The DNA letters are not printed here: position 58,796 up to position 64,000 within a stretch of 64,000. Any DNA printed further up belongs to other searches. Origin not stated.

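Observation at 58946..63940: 1664-aa Ser/Thr kinase-STAND ATPase-TPR-GAF-sigma54 activator fusion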

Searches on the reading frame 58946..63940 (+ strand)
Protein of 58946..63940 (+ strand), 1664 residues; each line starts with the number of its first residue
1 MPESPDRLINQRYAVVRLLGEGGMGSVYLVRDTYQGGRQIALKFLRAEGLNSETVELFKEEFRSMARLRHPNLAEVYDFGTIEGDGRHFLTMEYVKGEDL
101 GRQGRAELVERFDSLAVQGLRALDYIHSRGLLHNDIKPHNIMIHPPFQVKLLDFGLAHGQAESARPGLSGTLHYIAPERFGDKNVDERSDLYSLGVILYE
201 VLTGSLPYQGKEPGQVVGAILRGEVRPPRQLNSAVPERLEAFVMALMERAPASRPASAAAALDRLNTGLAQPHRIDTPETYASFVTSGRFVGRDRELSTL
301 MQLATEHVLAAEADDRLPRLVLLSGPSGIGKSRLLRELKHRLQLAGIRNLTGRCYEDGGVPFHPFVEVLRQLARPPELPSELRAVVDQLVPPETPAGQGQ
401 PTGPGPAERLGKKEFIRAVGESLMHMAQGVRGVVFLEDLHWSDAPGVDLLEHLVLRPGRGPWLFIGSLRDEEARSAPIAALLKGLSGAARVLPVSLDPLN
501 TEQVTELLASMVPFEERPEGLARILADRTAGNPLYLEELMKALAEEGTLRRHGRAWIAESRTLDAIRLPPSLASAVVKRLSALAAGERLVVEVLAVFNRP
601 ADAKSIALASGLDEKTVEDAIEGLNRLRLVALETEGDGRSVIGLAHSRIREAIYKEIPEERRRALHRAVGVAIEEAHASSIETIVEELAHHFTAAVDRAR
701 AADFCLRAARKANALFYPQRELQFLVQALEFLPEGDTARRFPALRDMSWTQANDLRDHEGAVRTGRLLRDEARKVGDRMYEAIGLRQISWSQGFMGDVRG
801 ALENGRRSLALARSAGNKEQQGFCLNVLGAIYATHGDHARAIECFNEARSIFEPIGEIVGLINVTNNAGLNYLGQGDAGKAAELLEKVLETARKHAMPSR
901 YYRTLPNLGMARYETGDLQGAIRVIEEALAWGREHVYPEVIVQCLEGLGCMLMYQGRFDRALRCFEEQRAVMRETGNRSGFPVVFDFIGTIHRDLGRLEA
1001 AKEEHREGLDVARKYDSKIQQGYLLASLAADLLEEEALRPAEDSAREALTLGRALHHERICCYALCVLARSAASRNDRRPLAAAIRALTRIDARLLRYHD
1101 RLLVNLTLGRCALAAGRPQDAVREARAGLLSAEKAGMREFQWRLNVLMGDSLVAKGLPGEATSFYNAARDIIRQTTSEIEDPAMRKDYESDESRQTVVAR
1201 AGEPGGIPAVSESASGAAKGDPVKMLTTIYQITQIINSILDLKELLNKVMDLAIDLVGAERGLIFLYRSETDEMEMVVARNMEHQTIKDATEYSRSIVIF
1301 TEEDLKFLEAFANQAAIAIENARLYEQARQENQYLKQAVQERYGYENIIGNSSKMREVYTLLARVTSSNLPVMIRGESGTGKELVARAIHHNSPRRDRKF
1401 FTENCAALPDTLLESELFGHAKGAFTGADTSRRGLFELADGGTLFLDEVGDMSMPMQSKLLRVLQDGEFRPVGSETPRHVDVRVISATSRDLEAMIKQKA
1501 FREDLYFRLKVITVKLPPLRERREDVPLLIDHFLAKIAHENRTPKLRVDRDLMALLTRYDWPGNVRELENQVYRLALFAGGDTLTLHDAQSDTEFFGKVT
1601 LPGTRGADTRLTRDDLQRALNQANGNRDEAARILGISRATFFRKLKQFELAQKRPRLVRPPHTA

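Call 6: search_protein_families(library=pfam, proteins=[window:58946-63940:+], max_evalue=0.01)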
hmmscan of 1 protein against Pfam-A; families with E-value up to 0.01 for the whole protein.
window:58946-63940:+ (1664 aa): 33 families (the best 25 are shown)
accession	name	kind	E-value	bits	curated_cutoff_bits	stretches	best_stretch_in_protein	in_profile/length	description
PF00158.32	Sigma54_activat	-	9.2e-73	243.9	20.2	1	1348-1514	1-167/168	Sigma-54 interaction domain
PF00069.31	Pkinase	-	1.7e-43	149.4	31.7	1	13-257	1-254/263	Protein kinase domain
PF07714.23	PK_Tyr_Ser-Thr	-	8.6e-30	104.3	23.1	1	16-256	4-250/258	Protein tyrosine and serine/threonine kinase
PF14532.12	Sigma54_activ_2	-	1.9e-24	86.9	25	1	1349-1519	1-138/138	Sigma-54 interaction domain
PF13191.12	AAA_16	-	6e-23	82.6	32.6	2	289-465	1-167/167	AAA ATPase domain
PF25601.1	AAA_lid_14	-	1.2e-22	80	27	1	1520-1590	1-71/87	AAA+ ATPase lid domain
PF13424.12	TPR_12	-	7.5e-22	77.8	30.1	2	795-853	16-76/77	Tetratricopeptide repeat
PF07719.23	TPR_2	-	9.1e-19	66.4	27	1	824-851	3-30/34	Tetratricopeptide repeat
PF13181.12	TPR_8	-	6.6e-11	41.9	25.7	0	826-848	5-27/34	Tetratricopeptide repeat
PF00515.34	TPR_1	-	2.8e-10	40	27.8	0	825-850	4-29/34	Tetratricopeptide repeat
PF17874.7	TPR_MalT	-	6.2e-10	39.3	45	1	795-976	14-195/336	MalT-like TPR region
PF02954.25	HTH_8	-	7.6e-10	38.8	22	1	1616-1648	10-42/42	Bacterial regulatory protein, Fis family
PF13374.12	TPR_10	-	5.6e-08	33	27.5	0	943-967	3-27/42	Tetratricopeptide repeat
PF07728.20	AAA_5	-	6.3e-08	33.2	22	1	1371-1485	1-118/139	AAA domain (dynein-related subfamily)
PF13401.12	AAA_22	-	2.2e-07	31.7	27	1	319-454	6-105/130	AAA domain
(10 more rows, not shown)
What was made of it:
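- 59810..60880 (+): STAND nucleotide-binding oligomerisation module: AAA_16 P-loop, helical domain and winged helix. Walker A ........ at 59918-59941; Walker B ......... at 60242-60268. Pfam AAA_16 (call 6).
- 60884..62530 (+): Helical-repeat (TPR / MalT-like) sensor arm, about aa 647-1195. TPR_12, TPR_2 and TPR_MalT hits at aa 795-976 (call 6).
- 63791..63889 (+): Fis-type helix-turn-helix (HTH_8, aa 1616-1648). call 6
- On Bacterial enhancer-binding protein (sigma-54 activator): HTH_8, E 7.6e-10, aa 1616-1648 (call 6)
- On Hanks-type Ser/Thr protein kinase: PF00069 at 149 bits vs a 31.7 cutoff (call 6).
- On LAL / MalT-family transcription factor: The C-terminus is sigma-54 AAA+ plus HTH_8 (call 6).
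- Checked: Confirmed modules (Pfam, call 6):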

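Call 7: search_protein_families(library=ncbifam, proteins=[window:58946-63940:+], max_evalue=0.01)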
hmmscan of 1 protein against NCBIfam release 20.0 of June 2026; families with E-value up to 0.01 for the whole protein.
window:58946-63940:+ (1664 aa): 58 families (the best 25 are shown)
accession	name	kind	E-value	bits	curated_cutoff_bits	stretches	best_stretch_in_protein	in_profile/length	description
TIGR01817.1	nifA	equivalog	3e-108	362.9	528.85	1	1302-1593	139-442/534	nif-specific transcriptional activator NifA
TIGR01818.1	ntrC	equivalog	1.4e-106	357.1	558.6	1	1316-1592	106-380/463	nitrogen regulation protein NR(I)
NF041552.1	TF_PrdR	equivalog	1e-103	347.7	795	1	1325-1648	244-576/577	sigma-54 dependent transcriptional regulator PrdR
NF008469.0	PRK11361.1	equivalog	4.5e-102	342.1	714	1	1325-1650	122-456/461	acetoacetate metabolism transcriptional regulator AtoC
NF003451.0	PRK05022.1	equivalog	1.1e-100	337.8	476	1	1300-1650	140-510/512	nitric oxide reductase transcriptional regulator NorR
NF038308.1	RNA_repair_RtcR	equivalog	3.1e-97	326.6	650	1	1317-1594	152-437/530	RNA repair transcriptional activator RtcR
TIGR02915.1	PEP_resp_reg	equivalog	3.8e-93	312.8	502.6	1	1316-1650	110-444/445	PEP-CTERM-box response regulator transcription factor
TIGR02329.1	propionate_PrpR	equivalog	3.6e-89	299.8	499.2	1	1312-1646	178-525/526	propionate catabolism operon regulatory protein PrpR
NF008176.1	PRK10923.1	equivalog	5.2e-89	299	620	2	1329-1591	123-383/469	nitrogen regulation protein NR(I)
NF011953.0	PRK15424.1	equivalog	3e-87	293.5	703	1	1318-1649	192-535/538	propionate catabolism operon regulatory protein PrpR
NF011958.0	PRK15429.1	equivalog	3.8e-86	290.2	830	1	1299-1651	324-687/692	formate hydrogenlyase transcriptional activator FlhA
NF050807.1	TransRegFlbDCaul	equivalog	3.8e-86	289.7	750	1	1346-1649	118-439/454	sigma-54-dependent transcriptional regulator FlbD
NF008085.0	PRK10820.1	equivalog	3.1e-85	286.7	576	1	1324-1655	182-517/520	transcriptional regulator TyrR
NF011695.0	PRK15115.1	equivalog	1e-84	284.9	763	1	1322-1651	112-439/445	two-component system response regulator GlrR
NF041946.1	LuxO_transreg_Vib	equivalog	1.2e-84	284.8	800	1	1303-1586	92-373/463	quorum-sensing sigma-54 dependent transcriptional regulator LuxO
NF051870.1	NAssimRespRegNtrX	equivalog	7.4e-81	272.3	600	1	1314-1648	110-450/452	nitrogen assimilation response regulator NtrX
TIGR02974.1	phageshock_pspF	equivalog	3.2e-76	256.7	443.55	1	1348-1588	1-242/336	phage shock protein operon transcriptional activator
TIGR03903.1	TOMM_kin_cyc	equivalog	2.5e-57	194.6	705.75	3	415-1066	619-1262/1267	TOMM system kinase/cyclase fusion protein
NF038230.1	Regu_Geo_Pelo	equivalog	3.1e-48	164.4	1200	1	1370-1590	591-827/935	GPMC system transcriptional regulator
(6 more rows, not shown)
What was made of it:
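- On NifA (TIGR01817 equivalog): 362.9 bits vs a cutoff of 528.85 (call 7)
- Closest known: GAF-domain bEBPs. Different: The score is below the NifA cutoff (363 vs 529 bits; call 7), so the source label 'Nif-specific regulatory protein' is over-annotation.
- Closest known: TOMM system kinase/cyclase fusion protein. Same: Same kinase-AAA_16-TPR chassis: 194.6 bits over aa 415-1066 (call 7).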

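Call 9: find_encoding_contigs(protein=window:58946-63940:+, flank=10000, max_places=6)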
Protein window:58946-63940:+ (1664 aa): no gene with exactly this product is on record in the collection.
